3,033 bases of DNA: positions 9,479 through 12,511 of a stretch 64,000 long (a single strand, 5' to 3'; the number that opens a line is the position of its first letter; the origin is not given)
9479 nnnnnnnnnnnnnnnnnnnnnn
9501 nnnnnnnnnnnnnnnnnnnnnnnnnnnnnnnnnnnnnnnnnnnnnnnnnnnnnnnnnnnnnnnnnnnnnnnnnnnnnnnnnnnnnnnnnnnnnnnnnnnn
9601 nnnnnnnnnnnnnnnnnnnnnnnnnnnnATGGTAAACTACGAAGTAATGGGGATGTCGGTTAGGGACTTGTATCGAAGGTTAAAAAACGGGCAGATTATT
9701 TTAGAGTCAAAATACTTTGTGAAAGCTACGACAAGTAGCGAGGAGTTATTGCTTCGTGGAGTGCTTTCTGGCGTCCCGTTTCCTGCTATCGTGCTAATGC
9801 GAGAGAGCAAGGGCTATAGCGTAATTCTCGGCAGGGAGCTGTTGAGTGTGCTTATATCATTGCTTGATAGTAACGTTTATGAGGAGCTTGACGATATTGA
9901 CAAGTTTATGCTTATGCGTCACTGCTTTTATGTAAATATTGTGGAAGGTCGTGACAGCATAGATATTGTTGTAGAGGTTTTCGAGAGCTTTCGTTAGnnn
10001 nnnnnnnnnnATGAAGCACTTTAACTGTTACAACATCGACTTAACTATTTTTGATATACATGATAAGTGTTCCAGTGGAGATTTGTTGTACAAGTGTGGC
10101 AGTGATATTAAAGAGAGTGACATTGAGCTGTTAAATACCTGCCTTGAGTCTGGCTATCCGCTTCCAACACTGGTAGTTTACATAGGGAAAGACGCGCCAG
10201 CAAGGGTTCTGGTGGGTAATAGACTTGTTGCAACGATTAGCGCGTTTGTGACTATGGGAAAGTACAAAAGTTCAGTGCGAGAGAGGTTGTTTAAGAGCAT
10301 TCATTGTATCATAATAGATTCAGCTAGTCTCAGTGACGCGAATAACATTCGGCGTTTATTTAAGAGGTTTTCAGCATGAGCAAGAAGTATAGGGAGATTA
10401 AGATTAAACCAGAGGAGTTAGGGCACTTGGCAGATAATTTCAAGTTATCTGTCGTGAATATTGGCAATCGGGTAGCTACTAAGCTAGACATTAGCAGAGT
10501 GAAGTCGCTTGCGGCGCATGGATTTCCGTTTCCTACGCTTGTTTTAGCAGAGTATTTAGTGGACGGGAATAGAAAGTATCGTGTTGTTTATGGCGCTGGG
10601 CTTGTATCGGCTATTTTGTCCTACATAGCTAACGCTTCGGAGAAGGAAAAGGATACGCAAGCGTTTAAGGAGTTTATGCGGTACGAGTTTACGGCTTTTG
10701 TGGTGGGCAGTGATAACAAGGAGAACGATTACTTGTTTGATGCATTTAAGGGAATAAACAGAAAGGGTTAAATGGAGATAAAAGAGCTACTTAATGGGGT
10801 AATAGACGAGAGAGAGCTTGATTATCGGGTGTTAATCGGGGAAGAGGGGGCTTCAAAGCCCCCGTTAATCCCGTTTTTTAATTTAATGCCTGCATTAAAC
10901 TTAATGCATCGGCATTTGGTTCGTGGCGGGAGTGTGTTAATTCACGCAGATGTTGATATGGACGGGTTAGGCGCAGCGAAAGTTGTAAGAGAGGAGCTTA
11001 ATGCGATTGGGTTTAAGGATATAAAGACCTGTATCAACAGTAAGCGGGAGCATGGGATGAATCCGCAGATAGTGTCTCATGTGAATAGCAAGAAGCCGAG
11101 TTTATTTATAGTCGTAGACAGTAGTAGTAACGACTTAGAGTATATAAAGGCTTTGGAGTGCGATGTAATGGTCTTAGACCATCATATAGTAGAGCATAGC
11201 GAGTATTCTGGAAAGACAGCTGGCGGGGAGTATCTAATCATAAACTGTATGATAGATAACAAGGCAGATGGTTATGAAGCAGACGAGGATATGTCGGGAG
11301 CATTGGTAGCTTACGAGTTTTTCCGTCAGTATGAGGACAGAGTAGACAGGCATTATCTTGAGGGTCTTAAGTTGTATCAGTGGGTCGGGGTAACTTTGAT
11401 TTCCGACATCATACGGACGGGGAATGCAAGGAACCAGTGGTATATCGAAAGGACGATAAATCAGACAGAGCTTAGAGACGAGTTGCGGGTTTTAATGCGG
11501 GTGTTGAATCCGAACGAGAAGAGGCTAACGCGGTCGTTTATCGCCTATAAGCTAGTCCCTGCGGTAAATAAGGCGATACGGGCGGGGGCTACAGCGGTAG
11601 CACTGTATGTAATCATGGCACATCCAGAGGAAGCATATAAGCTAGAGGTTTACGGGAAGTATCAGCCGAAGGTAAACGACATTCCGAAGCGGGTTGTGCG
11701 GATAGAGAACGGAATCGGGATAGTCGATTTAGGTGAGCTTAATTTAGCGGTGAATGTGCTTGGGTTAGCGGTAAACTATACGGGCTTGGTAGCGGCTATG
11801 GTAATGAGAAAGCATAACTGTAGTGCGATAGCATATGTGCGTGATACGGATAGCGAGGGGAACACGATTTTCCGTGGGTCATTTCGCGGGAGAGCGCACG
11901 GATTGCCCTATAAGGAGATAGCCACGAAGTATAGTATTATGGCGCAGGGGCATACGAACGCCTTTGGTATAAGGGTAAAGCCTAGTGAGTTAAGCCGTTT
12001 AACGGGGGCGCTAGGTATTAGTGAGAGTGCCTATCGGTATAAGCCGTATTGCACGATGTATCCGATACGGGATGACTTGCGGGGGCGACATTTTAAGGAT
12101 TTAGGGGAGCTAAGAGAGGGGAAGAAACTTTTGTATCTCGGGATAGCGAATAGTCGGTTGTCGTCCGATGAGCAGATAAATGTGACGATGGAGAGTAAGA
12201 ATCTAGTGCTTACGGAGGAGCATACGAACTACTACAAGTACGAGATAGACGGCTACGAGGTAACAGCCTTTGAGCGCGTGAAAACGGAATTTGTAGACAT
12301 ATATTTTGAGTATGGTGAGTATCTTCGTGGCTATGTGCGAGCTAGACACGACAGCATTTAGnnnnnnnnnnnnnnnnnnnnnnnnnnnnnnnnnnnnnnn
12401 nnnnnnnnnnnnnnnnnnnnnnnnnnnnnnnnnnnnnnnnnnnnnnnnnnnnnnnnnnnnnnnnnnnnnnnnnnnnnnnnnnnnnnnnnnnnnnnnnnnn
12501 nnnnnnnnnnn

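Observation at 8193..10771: Six tandem mini-proteins resembling a DUF262/ParB-like N-domain with the catalytic DGQQR position degenerated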

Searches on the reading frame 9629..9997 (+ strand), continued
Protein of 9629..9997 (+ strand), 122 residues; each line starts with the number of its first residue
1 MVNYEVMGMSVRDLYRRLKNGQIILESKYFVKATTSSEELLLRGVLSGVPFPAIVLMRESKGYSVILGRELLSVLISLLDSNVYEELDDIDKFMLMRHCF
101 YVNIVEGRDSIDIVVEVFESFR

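Call 86: search_protein_families(library=pfam, alignment_id=A6, max_evalue=0.001)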
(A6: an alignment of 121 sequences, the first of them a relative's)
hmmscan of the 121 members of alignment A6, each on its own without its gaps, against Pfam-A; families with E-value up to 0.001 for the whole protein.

A. member 1, P0247 (184 aa): 1 family
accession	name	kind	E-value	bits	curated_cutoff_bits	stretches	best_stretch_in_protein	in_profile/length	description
PF03235.19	GmrSD_N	-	4.6e-22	79.6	33.2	1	29-158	11-199/199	GmrSD restriction endonuclease, N-terminal domain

B. families by the number of members that match (of 121 scanned): 8 families
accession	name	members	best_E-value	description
PF03235.19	GmrSD_N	121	5.3e-33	GmrSD restriction endonuclease, N-terminal domain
PF04326.19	SLFN_AlbA_2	14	3.3e-11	Schlafen, AlbA_2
PF01844.29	HNH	8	1.3e-11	HNH endonuclease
PF14279.12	HNH_5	5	2.3e-08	HNH endonuclease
PF14267.11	DUF4357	1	6.2e-05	Domain of unknown function (DUF4357)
PF13391.12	HNH_2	1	0.00034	HNH endonuclease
PF24419.1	Cupin_NOL9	1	0.00039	Polynucleotide 5'-hydroxyl-kinase NOL9, N-terminal domain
PF04392.18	ABC_sub_bind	1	0.00069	ABC transporter substrate binding protein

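Call 87: search_protein_families(library=padloc, alignment_id=A6, max_evalue=0.001)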
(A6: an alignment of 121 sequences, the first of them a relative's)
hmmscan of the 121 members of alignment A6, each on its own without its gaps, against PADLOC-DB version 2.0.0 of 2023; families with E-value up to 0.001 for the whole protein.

A. member 1, P0247 (184 aa): 9 families
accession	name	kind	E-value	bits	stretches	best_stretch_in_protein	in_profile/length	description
PDLC03877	NsnA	-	1.4e-21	75.2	1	5-178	42-220/385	-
PDLC04027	PD-T4-2_A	-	3.9e-13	47.2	1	17-170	41-180/363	-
PDLC03418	REase_II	-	3e-10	37.8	1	28-157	32-158/372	Type II restriction enzyme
PDLC04151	HEC-05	-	4e-08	30.4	0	70-129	107-165/600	-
PDLC04150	HEC-05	-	2.7e-07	27.8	1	68-155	87-174/583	-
PDLC04709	PDC-M55C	-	1.3e-06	25.3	0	33-86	33-100/554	-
PDLC04155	HEC-06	-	6.2e-05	19.7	1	31-93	22-87/562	-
PDLC04157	HEC-06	-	0.0001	19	1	33-146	27-142/558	-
PDLC02690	Orf5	-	0.00011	19.3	1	33-92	14-75/531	Orf5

B. families by the number of members that match (of 121 scanned): 45 families (the first 25 are shown)
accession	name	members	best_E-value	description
PDLC03877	NsnA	121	3e-88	-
PDLC04027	PD-T4-2_A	121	2.4e-62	-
PDLC03418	REase_II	118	1e-29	Type II restriction enzyme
PDLC04151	HEC-05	84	5e-17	-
PDLC04709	PDC-M55C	81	7.2e-11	-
PDLC04150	HEC-05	61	4.4e-12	-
PDLC04155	HEC-06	36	7.8e-10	-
PDLC04154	HEC-06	35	5.7e-10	-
PDLC04157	HEC-06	32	8.5e-11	-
PDLC02695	Orf5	22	2e-08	Orf5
PDLC02792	SspE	17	3.9e-10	SspE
PDLC02687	Orf5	17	5.3e-09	Orf5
PDLC02693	Orf5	14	7.3e-07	Orf5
PDLC02690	Orf5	13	6.5e-06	Orf5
PDLC02786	SspE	8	1.5e-10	SspE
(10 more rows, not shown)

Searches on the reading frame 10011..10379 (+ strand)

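Call 4: search_protein_families(library=pfam, proteins=[window:10011-10379:+], max_evalue=10)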
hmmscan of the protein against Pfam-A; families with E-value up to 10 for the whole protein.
window:10011-10379:+ (122 aa): 0 families

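Call 12: search_protein_families(library=phrogs, proteins=[window:10011-10379:+], max_evalue=1)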
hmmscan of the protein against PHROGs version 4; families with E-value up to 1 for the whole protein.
window:10011-10379:+ (122 aa): 1 family
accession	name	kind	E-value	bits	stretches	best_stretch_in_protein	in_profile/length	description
phrog_3996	-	moron, auxiliary metabolic gene and host takeover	0.42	11.2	1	54-88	107-141/152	membrane protein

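Call 25: search_protein_families(library=padloc, proteins=[window:10011-10379:+], max_evalue=1)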
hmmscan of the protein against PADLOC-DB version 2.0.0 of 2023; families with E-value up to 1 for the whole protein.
window:10011-10379:+ (122 aa): 1 family
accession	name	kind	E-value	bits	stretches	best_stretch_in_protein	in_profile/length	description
PDLC05064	PDC-S68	-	0.046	9.4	1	73-120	756-802/1273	-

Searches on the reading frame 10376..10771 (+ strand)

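Call 4: search_protein_families(library=pfam, proteins=[window:10376-10771:+], max_evalue=10)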
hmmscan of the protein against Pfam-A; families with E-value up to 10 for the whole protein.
window:10376-10771:+ (131 aa): 1 family
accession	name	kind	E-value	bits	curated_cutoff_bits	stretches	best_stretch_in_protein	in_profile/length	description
PF02603.21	Hpr_kinase_N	-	0.07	13.6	24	1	81-124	58-100/125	HPr Serine kinase N terminus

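Call 12: search_protein_families(library=phrogs, proteins=[window:10376-10771:+], max_evalue=1)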
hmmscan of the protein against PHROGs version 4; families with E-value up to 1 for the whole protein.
window:10376-10771:+ (131 aa): 1 family
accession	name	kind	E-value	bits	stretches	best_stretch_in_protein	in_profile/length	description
phrog_25205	-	unknown function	0.15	11.3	1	16-83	149-215/607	-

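Call 25: search_protein_families(library=padloc, proteins=[window:10376-10771:+], max_evalue=1)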
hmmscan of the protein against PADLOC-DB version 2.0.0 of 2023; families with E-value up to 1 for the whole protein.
window:10376-10771:+ (131 aa): 0 families

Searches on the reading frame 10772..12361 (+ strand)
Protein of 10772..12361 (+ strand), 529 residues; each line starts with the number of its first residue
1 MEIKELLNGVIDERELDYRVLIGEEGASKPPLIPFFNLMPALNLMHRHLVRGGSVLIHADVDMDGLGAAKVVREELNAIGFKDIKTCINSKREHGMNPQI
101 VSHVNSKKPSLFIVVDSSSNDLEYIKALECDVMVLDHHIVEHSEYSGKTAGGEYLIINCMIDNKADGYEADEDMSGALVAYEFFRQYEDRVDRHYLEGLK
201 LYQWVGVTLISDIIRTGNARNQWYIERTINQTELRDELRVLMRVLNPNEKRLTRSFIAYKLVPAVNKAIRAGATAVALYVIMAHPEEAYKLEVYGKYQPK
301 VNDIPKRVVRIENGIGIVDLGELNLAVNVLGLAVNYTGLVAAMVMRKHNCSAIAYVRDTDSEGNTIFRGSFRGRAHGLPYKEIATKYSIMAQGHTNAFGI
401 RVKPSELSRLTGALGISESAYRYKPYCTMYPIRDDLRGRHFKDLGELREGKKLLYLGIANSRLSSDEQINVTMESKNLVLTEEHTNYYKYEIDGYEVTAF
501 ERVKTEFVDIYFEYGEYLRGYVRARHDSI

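Call 4: search_protein_families(library=pfam, proteins=[window:10772-12361:+], max_evalue=10)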
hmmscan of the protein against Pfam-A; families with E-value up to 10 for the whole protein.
window:10772-12361:+ (529 aa): 3 families
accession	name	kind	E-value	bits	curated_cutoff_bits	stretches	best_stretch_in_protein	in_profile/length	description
PF01368.27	DHH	-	3e-10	40.9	28.1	1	55-197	2-119/125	DHH family, N-terminal domain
PF13143.11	DUF3986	-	0.17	13.5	20.5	1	484-517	10-42/85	Protein of unknown function (DUF3986)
PF12456.14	hSac2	-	0.17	11.9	26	1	469-517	45-92/115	Inositol phosphatase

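Call 12: search_protein_families(library=phrogs, proteins=[window:10772-12361:+], max_evalue=1)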
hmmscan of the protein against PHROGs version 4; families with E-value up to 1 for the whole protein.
window:10772-12361:+ (529 aa): 4 families
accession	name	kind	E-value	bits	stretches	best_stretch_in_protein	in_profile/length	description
phrog_2484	-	DNA, RNA and nucleotide metabolism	4e-43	148.8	1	37-501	48-514/564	RecJ-like ssDNA exonuclease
phrog_4771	-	other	7.9e-11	42.6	1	55-414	19-295/363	DHH phosphoesterase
phrog_10752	-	unknown function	0.13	13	1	332-363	28-59/65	-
phrog_3568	-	unknown function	0.3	12.8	0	76-134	24-81/98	-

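Call 25: search_protein_families(library=padloc, proteins=[window:10772-12361:+], max_evalue=1)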
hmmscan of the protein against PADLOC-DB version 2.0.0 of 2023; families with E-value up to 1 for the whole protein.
window:10772-12361:+ (529 aa): 0 families

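Call 55: find_related_loci(query=window:10772-12358:+, collection=viral_contigs, flank=10000)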
Query window:10772-12358:+ (529 aa) in viral_contigs; peptide patterns used: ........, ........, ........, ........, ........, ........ (x = any residue, [..] = any of these).
13 stretches matched a pattern; 8 encode a relative of the query (tblastn E <= 1e-3); 6 distinct loci.
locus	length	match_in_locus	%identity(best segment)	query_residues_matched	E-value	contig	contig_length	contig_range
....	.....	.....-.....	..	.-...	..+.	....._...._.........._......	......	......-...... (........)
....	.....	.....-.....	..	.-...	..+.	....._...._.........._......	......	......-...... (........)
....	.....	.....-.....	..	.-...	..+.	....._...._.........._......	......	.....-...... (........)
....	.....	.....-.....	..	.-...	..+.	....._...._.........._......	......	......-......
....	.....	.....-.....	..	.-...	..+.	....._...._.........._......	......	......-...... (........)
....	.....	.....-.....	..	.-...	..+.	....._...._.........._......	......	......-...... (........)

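Call 67: search_dna_similar(query=window:10772-12358:+, collection=phages, mode=protein, max_evalue=0.00001, max_rows=15)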
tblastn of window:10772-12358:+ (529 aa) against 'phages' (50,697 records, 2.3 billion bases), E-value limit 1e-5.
Records with a match: 57; places in all: 57; records where one place covers at least 80% of the query: 0.
Best place of each record, by identity: <60% 57.
By first word of the organism name: Lactococcus 28; Bacillus 11; Enterococcus 8; Lactobacillus 4; Staphylococcus 3; Enterocloster 1; Arcanobacterium 1; Phage 1.
By host as written in the record: Lactococcus lactis 19; - 4; Enterococcus faecalis ATCC 700802 / V583 4; Lactobacillus plantarum 4; Bacillus subtilis 3; Bacillus cohnii 2; Bacillus subtilis Delta6 2; Lactococcus lactis subsp. cremoris 2; and 13 more.
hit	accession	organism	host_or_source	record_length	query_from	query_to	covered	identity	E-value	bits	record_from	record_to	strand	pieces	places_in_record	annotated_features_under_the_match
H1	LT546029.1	Enterococcus phage VFW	-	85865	24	410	73%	24.5%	8e-11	71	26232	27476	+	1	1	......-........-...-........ exonuclease RecJ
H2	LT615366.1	Enterococcus phage VPE25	-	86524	24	410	73%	24.5%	8e-11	71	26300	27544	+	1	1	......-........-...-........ exonuclease RecJ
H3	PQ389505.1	Enterococcus phage vB_EfKM29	Enterococcus faecium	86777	24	410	73%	24.0%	5e-11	72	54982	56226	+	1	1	RecJ-like ssDNA exonuclease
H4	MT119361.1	Enterococcus phage vipetofem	Enterococcus faecalis ATCC 700802 / V583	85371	24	410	73%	24.0%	1e-10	71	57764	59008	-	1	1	hypothetical protein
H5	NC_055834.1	Enterococcus phage vipetofem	Enterococcus faecalis ATCC 700802 / V583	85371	24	410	73%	24.0%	1e-10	71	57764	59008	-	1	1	RecJ-like ssDNA exonuclease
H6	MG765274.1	Lactobacillus phage Maenad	Lactobacillus plantarum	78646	9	423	78%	22.3%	6e-6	55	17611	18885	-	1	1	hypothetical protein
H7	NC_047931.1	Lactobacillus phage Maenad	Lactobacillus plantarum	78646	9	423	78%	22.3%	6e-6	55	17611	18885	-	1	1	RecJ-like ssDNA exonuclease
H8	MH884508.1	Bacillus phage vB_BcoS-136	Bacillus cohnii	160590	55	475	80%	21.2%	1e-7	61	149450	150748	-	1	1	yorK: putative SPBc2 prophage-derived single-strand DNA-specific exonuclease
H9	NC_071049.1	Bacillus phage vB_BcoS-136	Bacillus cohnii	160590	55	475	80%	21.2%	1e-7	61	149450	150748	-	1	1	yorK: putative SPBc2 prophage-derived single-strand DNA-specific exonuclease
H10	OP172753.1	Enterocloster phage CB457P1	Enterocloster bolteae DA457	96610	41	410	70%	22.9%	2e-8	64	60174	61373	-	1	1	hypothetical protein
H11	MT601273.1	Bacillus phage vB_BsuS-Goe12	Bacillus subtilis Delta6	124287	37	414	71%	21.8%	7e-10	68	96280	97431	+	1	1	yorK: putative ssDNA-specific endonuclease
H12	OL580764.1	Bacillus phage vB_BsuS-Goe14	Bacillus subtilis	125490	37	414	71%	21.8%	7e-10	68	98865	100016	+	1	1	yorK: single-strand DNA-specific exonuclease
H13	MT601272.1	Bacillus phage vB_BsuS-Goe11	Bacillus subtilis Delta6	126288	37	414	71%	21.8%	7e-10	68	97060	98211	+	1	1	yorK: putative ssDNA-specific endonuclease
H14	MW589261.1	Staphylococcus phage vB-SscS-F1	Mammaliicoccus sciuri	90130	41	420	72%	21.2%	1e-7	61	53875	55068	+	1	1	repair exonuclease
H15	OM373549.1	Staphylococcus phage vB_SpsS-DH5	Staphylococcus pseudintermedius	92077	55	420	69%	21.8%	7e-7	58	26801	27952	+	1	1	record has no annotation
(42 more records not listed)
